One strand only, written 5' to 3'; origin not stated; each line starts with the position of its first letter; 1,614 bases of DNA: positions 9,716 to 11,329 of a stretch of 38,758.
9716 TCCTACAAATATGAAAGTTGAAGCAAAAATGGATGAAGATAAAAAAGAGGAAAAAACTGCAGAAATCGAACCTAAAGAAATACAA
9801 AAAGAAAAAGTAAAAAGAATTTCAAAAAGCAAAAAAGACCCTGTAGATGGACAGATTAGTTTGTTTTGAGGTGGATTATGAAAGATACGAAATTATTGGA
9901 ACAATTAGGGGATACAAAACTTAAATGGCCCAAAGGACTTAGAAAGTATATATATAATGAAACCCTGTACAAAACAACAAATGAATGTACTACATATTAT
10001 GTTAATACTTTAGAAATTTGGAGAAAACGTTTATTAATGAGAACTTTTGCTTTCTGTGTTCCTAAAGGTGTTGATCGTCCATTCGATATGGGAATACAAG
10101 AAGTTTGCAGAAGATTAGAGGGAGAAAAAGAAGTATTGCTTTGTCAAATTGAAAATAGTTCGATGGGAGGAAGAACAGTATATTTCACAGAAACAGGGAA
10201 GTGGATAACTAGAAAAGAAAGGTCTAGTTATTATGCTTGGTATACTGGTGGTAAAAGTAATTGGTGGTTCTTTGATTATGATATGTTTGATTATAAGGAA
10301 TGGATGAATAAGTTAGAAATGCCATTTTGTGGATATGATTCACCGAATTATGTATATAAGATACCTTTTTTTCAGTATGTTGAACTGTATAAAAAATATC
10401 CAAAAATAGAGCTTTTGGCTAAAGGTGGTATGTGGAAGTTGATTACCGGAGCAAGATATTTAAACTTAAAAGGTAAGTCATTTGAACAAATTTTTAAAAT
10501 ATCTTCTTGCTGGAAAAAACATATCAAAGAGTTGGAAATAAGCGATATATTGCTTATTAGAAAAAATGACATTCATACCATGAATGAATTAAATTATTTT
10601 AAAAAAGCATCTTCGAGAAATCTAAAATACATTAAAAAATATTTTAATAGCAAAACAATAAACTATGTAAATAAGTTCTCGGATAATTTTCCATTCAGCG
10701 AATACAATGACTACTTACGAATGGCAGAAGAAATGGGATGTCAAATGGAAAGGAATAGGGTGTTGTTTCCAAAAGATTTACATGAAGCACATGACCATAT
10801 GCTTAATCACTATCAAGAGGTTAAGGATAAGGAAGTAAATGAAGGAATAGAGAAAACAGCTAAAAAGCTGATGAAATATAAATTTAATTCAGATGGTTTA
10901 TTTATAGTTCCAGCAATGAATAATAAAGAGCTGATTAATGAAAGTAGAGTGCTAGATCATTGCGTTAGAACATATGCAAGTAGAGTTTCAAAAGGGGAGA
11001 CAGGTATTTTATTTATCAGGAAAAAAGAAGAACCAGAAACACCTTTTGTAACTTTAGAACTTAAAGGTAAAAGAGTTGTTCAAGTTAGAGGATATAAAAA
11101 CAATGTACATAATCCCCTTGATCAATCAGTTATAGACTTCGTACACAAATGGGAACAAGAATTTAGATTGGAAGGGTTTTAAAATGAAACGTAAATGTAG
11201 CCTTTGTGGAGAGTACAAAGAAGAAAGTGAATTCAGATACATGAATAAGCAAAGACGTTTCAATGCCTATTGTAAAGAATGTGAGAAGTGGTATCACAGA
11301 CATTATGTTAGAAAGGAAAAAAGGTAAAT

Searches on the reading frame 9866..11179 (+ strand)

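Call 58: search_protein_families(library=pfam, proteins=[window:9866-11179:+], max_evalue=0.0001)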
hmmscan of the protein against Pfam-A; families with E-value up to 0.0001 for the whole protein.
window:9866-11179:+ (438 aa): 1 family
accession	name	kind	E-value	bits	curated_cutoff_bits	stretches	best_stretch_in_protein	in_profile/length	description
PF14284.11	PcfJ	-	3.3e-35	121.5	25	1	280-415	2-138/147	PcfJ-like protein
